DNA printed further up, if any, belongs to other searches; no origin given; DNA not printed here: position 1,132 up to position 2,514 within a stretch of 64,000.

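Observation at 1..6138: Five translationally coupled genes (U32 peptidase, MqnA/D-like, adenylating enzyme, MMPL exporter, acyl-reductase::SCP2): candidate undescribed aromatic- or quinone-lipid pathway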

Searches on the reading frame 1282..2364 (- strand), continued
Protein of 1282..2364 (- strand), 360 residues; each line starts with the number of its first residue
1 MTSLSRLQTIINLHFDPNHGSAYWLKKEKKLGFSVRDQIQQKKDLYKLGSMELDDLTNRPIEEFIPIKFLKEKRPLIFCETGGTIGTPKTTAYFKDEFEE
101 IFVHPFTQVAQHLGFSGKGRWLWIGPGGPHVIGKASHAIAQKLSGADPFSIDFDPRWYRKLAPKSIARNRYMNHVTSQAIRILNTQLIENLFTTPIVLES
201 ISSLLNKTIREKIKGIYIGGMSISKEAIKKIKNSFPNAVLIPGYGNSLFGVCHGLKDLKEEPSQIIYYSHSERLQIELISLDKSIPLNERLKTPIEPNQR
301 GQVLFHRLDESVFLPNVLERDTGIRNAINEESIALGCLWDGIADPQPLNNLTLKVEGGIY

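Call 27: search_protein_families(library=ncbifam, proteins=[L002:11145-13178:+, L002:13175-14482:+, L002:14484-15194:+, L002:6828-8375:+, L004:13249-14802:+, L005:14153-15259:+, L005:13524-14075:+, L002:15593-16396:+, L002:16399-17013:+], max_evalue=0.01)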
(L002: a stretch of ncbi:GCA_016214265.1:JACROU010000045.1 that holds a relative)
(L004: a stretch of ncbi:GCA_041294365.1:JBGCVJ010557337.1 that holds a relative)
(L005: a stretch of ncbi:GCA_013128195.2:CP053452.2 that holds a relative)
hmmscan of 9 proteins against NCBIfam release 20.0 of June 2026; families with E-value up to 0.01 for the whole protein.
L002:11145-13178:+ (677 aa): 4 families
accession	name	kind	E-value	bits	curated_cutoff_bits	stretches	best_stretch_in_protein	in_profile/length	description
NF011996.0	PRK15452.1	equivalog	4.9e-56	190.4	534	3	1-208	2-208/449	prephenate-dependent tRNA uridine(34) hydroxylase TrhP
NF047963.1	quinone_UbiU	equivalog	1.2e-47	162.7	440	3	4-206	1-205/331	ubiquinone anaerobic biosynthesis protein UbiU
NF047965.1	quinone_UbiV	equivalog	2.1e-21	76.7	275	2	58-273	59-264/292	ubiquinone anaerobic biosynthesis protein UbiV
NF011991.0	PRK15447.1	equivalog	1.2e-20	74.2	283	2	52-251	55-251/302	U32 family peptidase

L002:13175-14482:+ (435 aa): 69 families (the best 25 are shown)
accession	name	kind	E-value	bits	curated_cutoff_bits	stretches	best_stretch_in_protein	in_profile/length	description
NF005993.0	PRK08117.1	subfamily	5.6e-110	367.9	574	1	8-429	4-430/433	aspartate aminotransferase family protein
NF004426.0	PRK05769.1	equivalog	7.8e-105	351.2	552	1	5-427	13-438/441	acetyl ornithine aminotransferase family protein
NF006228.0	PRK08360.1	equivalog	5.1e-95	318.7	608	1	18-430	11-428/443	aspartate aminotransferase family protein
TIGR00707.1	argD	subfamily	5.3e-93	311.9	410.05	1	26-426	5-380/381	acetylornithine/succinylornithine family transaminase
NF045634.1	LeuMetRace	equivalog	4.5e-85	286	800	1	20-426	13-424/432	leucine/methionine racemase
NF004799.0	PRK06148.1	subfamily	4.2e-84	283.2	1128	1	9-430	585-1012/1015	hypothetical protein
NF002874.0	PRK03244.1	equivalog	1.9e-83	280.5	457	1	24-428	19-394/399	acetylornithine transaminase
NF002797.0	PRK02936.1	equivalog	3.2e-81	273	496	2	201-425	161-376/385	acetylornithine transaminase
NF005812.0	PRK07678.1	subfamily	4.2e-79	266.3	488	1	8-429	6-450/451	aminotransferase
NF049939.1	HyAminethphonNHLyPbfA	equivalog_domain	1.8e-78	263.9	525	1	33-428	46-441/442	(R)-1-hydroxy-2-aminoethylphosphonate ammonia-lyase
TIGR00700.1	GABAtrnsam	equivalog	2e-78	263.9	506.65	1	31-420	16-412/420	4-aminobutyrate--2-oxoglutarate transaminase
NF005376.0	PRK06918.1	equivalog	4.7e-77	259.3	676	1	6-428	14-443/451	4-aminobutyrate--2-oxoglutarate transaminase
NF004800.0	PRK06149.1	equivalog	1.1e-76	258.7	973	1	4-427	541-969/972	aminotransferase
NF002325.0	PRK01278.1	subfamily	5e-76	255.9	372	2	195-429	163-389/395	acetylornithine transaminase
NF006368.0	PRK08593.1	equivalog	8.3e-76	255.4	570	1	7-429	4-432/448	aspartate aminotransferase family protein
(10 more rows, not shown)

L002:14484-15194:+ (236 aa): 1 family
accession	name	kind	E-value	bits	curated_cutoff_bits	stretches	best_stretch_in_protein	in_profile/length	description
NF058544.1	IVPilMotSglTMyx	equivalog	0.00019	21.3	300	1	31-81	33-83/210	type IV pili motility protein SglT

L002:6828-8375:+ (515 aa): 0 families

L004:13249-14802:+ (517 aa): 0 families

L005:14153-15259:+ (368 aa): 0 families

L005:13524-14075:+ (183 aa): 0 families

L002:15593-16396:+ (267 aa): 11 families
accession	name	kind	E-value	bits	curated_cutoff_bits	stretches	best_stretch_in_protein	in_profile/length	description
TIGR02917.1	PEP_TPR_lipo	equivalog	2e-12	45.8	312.2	1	198-259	614-675/899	XrtA/PEP-CTERM system TPR-repeat protein PrsT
TIGR02521.1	type_IV_pilW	equivalog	1.8e-07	30.9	154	1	197-255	43-101/234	type IV pilus biogenesis/stability protein PilW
TIGR00990.1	3a0801s09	subfamily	1.4e-06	27.2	757.25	1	164-253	312-399/615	mitochondrial import receptor subunit TOM70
NF008753.0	PRK11788.1-1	equivalog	2.5e-05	23.6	395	1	160-259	194-288/389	lipopolysaccharide assembly protein LapB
NF040959.1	MamA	equivalog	3.7e-05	23.3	200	1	199-259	85-145/204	magnetosome protein MamA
NF007302.0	PRK09782.1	equivalog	5.5e-05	21.3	1223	0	159-193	625-659/990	phage receptor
NF008756.0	PRK11788.1-4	equivalog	0.0002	20.5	474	1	160-261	194-290/389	lipopolysaccharide assembly protein LapB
NF047558.1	TPR_END_plus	domain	0.00026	20.9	32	0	225-254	5-34/56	TPR end-of-group domain-containing protein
NF053607.1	CHU_0125_OmpA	equivalog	0.0017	16.9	620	0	195-257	29-91/639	CHU_0125 family OmpA-like outer membrane integrity protein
TIGR00540.1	TPR_hemY_coli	hypoth_equivalog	0.0035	16.2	142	0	165-234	280-374/385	heme biosynthesis-associated TPR protein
NF038257.2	exopoly_VpsP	subfamily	0.0049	16.5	125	0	139-263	27-163/213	VpsP family polysaccharide biosynthesis protein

L002:16399-17013:+ (204 aa): 0 families

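Call 57: search_protein_families(library=pfam, proteins=[L083:2770-3375:+, L083:7387-7782:+, L083:11730-12440:+, L083:12347-13867:+, L083:4039-5124:+, L083:5899-7383:+, L083:11065-11733:+, L002:11145-13178:+, L002:14484-15194:+, L005:13524-14075:+], max_evalue=0.01)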
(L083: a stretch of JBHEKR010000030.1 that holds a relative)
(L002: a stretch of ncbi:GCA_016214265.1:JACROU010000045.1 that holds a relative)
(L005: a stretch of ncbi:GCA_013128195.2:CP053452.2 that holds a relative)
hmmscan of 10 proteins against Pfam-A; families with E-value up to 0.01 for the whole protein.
L083:2770-3375:+ (201 aa): 0 families

L083:7387-7782:+ (131 aa): 2 families
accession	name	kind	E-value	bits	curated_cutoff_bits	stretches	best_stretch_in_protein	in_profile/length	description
PF02036.22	SCP2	-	1.5e-12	48.1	21.3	1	35-117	18-100/101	SCP-2 sterol transfer family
PF14864.11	Alkyl_sulf_C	-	9.8e-05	23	27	1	38-120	34-116/125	Alkyl sulfatase C-terminal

L083:11730-12440:+ (236 aa): 5 families
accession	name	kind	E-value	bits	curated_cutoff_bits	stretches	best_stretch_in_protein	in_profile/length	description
PF23914.1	TPR_CcmH_CycH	-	1.4e-06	28.7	42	1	128-212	70-152/158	Cytochrome c-type biogenesis protein H TPR domain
PF13181.12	TPR_8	-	1.1e-05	25.6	25.7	0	183-213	3-33/34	Tetratricopeptide repeat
PF13428.12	TPR_14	-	1.9e-05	25.4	23.5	1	182-221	2-41/44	Tetratricopeptide repeat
PF07719.23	TPR_2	-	0.00077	19.9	27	0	186-213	6-33/34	Tetratricopeptide repeat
PF14559.12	TPR_19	-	0.0064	17.2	25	1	162-221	6-64/68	Tetratricopeptide repeat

L083:12347-13867:+ (506 aa): 1 family
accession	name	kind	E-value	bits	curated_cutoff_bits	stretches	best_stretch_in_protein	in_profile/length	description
PF00067.27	p450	-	2.2e-89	300.8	22.8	1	66-496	1-458/462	Cytochrome P450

L083:4039-5124:+ (361 aa): 0 families

L083:5899-7383:+ (494 aa): 9 families
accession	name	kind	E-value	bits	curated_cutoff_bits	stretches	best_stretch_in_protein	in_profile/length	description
PF07993.18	NAD_binding_4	-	2e-46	158.7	20.1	1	138-332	1-223/258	Male sterility protein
PF01370.27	Epimerase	-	1e-20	74.6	20.9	1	137-379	2-222/240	NAD dependent epimerase/dehydratase family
PF16363.11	GDP_Man_Dehyd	-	9.1e-13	48.8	27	1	137-304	1-166/332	GDP-mannose 4,6 dehydratase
PF01073.25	3Beta_HSD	-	1.6e-11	44.2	22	1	138-305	2-160/280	3-beta hydroxysteroid dehydrogenase/isomerase family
PF04321.23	RmlD_sub_bind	-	1.6e-06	27.8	27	1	135-323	2-157/287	RmlD substrate binding domain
PF13460.12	NAD_binding_10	-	2.3e-05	24.8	27.2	1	140-318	1-147/184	NAD(P)H-binding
PF08659.16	KR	-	0.00017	22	22.6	1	135-228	2-96/180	KR domain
PF02719.21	Polysacc_synt_2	-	0.00055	19.6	20.2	1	137-263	2-128/293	Polysaccharide biosynthesis protein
PF05368.20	NmrA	-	0.0025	17.9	27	1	133-171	2-37/298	NmrA-like family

L083:11065-11733:+ (222 aa): 4 families
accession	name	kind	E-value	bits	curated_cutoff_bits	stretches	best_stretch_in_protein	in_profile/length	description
PF00561.26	Abhydrolase_1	-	3.9e-06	27.1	25.8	1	47-137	18-91/245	alpha/beta hydrolase fold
PF12146.15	Hydrolase_4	-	2.1e-05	24.4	27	1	46-147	20-110/239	Serine aminopeptidase, S33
PF01738.24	DLH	-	0.0035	17.4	21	1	45-208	29-194/217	Dienelactone hydrolase family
PF20408.4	Abhydrolase_11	-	0.0077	16.4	27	0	38-66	12-40/193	Alpha/beta hydrolase domain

L002:11145-13178:+ (677 aa): 1 family
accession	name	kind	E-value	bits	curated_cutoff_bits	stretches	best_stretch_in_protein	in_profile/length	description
PF01136.24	Peptidase_U32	-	1.3e-93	313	22.4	2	79-304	3-231/233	Peptidase family U32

L002:14484-15194:+ (236 aa): 7 families
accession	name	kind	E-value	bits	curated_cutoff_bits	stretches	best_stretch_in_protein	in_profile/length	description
PF12146.15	Hydrolase_4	-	2.6e-10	40.4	27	1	51-158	21-114/239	Serine aminopeptidase, S33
PF00561.26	Abhydrolase_1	-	8e-06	26.1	25.8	1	45-158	12-110/245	alpha/beta hydrolase fold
PF12697.13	Abhydrolase_6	-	2.5e-05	25.5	26.3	1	52-167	19-108/217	Alpha/beta hydrolase family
PF00326.27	Peptidase_S9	-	4.3e-05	23.5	22.6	1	57-160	10-104/213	Prolyl oligopeptidase family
PF01738.24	DLH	-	0.00043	20.4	21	1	78-215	55-194/217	Dienelactone hydrolase family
PF06821.19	Ser_hydrolase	-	0.00056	20.3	22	1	117-208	51-154/172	Serine hydrolase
PF12740.14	PETase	-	0.0077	16.1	28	0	118-212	123-216/263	PET hydrolase-like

L005:13524-14075:+ (183 aa): 0 families

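Call 71: search_protein_representatives(protein=window:1282-2364:-)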
Query: 360 residues. Proteins with E-value up to 0.001 (for the whole library): 427; up to 1e-10: 242; up to 1e-30: 79. The best 150 are listed.
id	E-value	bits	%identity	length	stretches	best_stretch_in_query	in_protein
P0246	8.2e-100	350.8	49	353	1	6-360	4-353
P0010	2.2e-97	342.8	49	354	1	6-360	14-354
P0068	1.2e-87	310.8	46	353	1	6-330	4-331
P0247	5.2e-85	302.1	42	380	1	6-360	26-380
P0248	6.0e-79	282.2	40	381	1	9-360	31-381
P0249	1.1e-76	274.8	39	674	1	6-350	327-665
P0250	2.9e-76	273.3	41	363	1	9-360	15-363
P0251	3.2e-75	269.9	39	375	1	7-351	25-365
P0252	1.3e-74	267.9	38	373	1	4-351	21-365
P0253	3.6e-74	266.5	39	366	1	9-350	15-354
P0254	7.3e-74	265.4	36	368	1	5-360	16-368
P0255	2.7e-73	263.6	42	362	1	10-360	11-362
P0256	7.3e-73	262.1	41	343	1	7-360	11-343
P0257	2.1e-72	260.6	39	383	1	5-356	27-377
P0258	1.0e-71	258.3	38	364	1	9-360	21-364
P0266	2.4e-63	230.8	41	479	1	5-360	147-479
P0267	6.5e-63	229.4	43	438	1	5-253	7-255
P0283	1.1e-49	185.9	36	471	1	6-322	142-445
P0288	1.3e-45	172.5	34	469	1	8-324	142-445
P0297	3.5e-40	154.6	38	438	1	7-206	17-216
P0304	5.0e-37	144.3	31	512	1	5-354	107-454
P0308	3.4e-35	138.2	32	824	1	9-348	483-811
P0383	1.7e-20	89.9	38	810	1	190-325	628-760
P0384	2.2e-20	89.5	26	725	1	7-326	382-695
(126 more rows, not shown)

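Call 72: search_protein_families(library=pfam, proteins=[P0249, P0266, P0283, P0288, P0304, P0308, P0384, P0383, P0267, P0297], max_evalue=0.001)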
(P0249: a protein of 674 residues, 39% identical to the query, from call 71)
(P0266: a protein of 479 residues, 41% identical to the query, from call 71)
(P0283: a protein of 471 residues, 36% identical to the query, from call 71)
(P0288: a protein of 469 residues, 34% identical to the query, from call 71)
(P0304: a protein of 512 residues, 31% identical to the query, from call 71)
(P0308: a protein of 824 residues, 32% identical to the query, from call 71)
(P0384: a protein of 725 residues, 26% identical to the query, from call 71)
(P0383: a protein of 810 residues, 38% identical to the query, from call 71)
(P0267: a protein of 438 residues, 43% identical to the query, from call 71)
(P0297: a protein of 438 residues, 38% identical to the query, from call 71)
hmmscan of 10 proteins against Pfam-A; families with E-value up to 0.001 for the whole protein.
P0249 (674 aa): 2 families
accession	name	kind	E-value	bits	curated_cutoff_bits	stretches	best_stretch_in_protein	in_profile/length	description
PF12146.15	Hydrolase_4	-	4.5e-07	29.8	27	1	58-171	21-124/239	Serine aminopeptidase, S33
PF00561.26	Abhydrolase_1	-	5.3e-05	23.4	25.8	1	57-146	18-88/245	alpha/beta hydrolase fold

P0266 (479 aa): 1 family
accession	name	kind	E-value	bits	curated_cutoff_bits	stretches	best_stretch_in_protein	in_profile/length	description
PF02036.22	SCP2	-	8.9e-12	45.7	21.3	1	34-114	21-101/101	SCP-2 sterol transfer family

P0283 (471 aa): 2 families
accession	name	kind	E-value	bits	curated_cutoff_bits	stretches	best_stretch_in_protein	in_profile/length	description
PF02036.22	SCP2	-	2.5e-08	34.6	21.3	1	25-112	13-100/101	SCP-2 sterol transfer family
PF00501.34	AMP-binding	-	8.6e-06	25.2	29.9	1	313-381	247-320/384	AMP-binding enzyme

P0288 (469 aa): 2 families
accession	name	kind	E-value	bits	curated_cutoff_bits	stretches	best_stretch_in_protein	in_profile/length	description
PF02036.22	SCP2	-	1.1e-08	35.7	21.3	1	21-112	10-101/101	SCP-2 sterol transfer family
PF00501.34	AMP-binding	-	6.3e-08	32.3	29.9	1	308-377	246-320/384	AMP-binding enzyme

P0304 (512 aa): 1 family
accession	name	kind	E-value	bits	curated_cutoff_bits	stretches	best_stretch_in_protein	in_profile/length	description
PF02036.22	SCP2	-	2.1e-09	38.1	21.3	1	25-73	52-100/101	SCP-2 sterol transfer family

P0308 (824 aa): 2 families
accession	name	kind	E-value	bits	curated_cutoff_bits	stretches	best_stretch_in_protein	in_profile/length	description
PF00202.27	Aminotran_3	-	6.7e-82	275.8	30.5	1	32-437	11-403/403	Aminotransferase class-III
PF00501.34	AMP-binding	-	7.5e-12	45.2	29.9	1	654-774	248-375/384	AMP-binding enzyme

P0384 (725 aa): 3 families
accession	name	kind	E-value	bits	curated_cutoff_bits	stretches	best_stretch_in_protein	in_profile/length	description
PF08240.17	ADH_N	-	8.8e-27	93.8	23.5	1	24-134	1-104/104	Alcohol dehydrogenase GroES-like domain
PF00107.32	ADH_zinc_N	-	7.9e-21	74.8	31.8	1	173-293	1-124/129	Zinc-binding dehydrogenase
PF00501.34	AMP-binding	-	2.8e-07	30.1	29.9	1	551-674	246-374/384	AMP-binding enzyme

P0383 (810 aa): 3 families
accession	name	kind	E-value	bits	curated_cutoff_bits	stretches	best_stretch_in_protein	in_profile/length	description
PF03176.21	MMPL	-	6e-20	71.9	20.5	2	450-633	123-311/333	MMPL family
PF00501.34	AMP-binding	-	0.00029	20.2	29.9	1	595-685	223-322/384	AMP-binding enzyme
PF02460.24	Patched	-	0.00098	19.3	23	1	494-620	28-153/156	Patched SSD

P0267 (438 aa): 0 families

P0297 (438 aa): 1 family
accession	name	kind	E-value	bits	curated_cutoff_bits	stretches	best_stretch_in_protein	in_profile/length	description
PF00202.27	Aminotran_3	-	2.1e-54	185.2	30.5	1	201-385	66-270/403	Aminotransferase class-III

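Call 73: find_encoding_contigs(protein=P0002, flank=10000, max_places=1)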
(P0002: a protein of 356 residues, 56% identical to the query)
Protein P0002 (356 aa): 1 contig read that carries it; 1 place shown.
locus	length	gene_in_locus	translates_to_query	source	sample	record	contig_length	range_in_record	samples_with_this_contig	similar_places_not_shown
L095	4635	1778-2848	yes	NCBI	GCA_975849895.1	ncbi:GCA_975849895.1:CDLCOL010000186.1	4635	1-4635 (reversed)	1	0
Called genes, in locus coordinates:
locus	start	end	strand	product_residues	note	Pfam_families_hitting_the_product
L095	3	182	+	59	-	?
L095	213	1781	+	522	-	PF01073:3Beta_HSD, PF01370:Epimerase, PF04321:RmlD_sub_bind (weak), PF05368:NmrA (weak), PF07993:NAD_binding_4, PF13460:NAD_binding_10 (weak), PF02036:SCP2 (weak)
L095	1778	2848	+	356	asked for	-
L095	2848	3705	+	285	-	PF02621:VitK2_biosynth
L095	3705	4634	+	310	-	?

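Call 74: find_encoding_contigs(protein=P0005, flank=10000, max_places=1)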
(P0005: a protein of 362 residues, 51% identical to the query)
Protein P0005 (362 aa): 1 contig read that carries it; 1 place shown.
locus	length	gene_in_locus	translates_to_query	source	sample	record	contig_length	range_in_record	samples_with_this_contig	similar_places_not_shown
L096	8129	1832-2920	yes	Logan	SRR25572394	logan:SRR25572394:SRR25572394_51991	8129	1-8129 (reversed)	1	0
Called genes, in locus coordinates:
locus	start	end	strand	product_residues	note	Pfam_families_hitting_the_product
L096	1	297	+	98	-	?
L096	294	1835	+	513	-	PF01073:3Beta_HSD, PF01370:Epimerase, PF04321:RmlD_sub_bind (weak), PF07993:NAD_binding_4, PF13460:NAD_binding_10, PF16363:GDP_Man_Dehyd (weak), PF02036:SCP2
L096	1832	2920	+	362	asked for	PF00501:AMP-binding (weak)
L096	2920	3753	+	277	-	PF02621:VitK2_biosynth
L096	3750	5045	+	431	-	PF00202:Aminotran_3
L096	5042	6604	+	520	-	-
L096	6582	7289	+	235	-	PF12697:Abhydrolase_6 (faint), PF00561:Abhydrolase_1, PF12146:Hydrolase_4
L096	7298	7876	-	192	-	PF00072:Response_reg, PF08281:Sigma70_r4_2 (faint), PF00196:GerE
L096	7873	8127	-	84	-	?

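Call 78: search_solved_structures(query=L002:11145-13178:+, max_evalue=0.001)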
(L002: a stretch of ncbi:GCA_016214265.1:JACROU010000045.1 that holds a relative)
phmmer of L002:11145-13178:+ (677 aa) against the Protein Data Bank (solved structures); distinct sequences matched with E-value up to 0.001: 0.
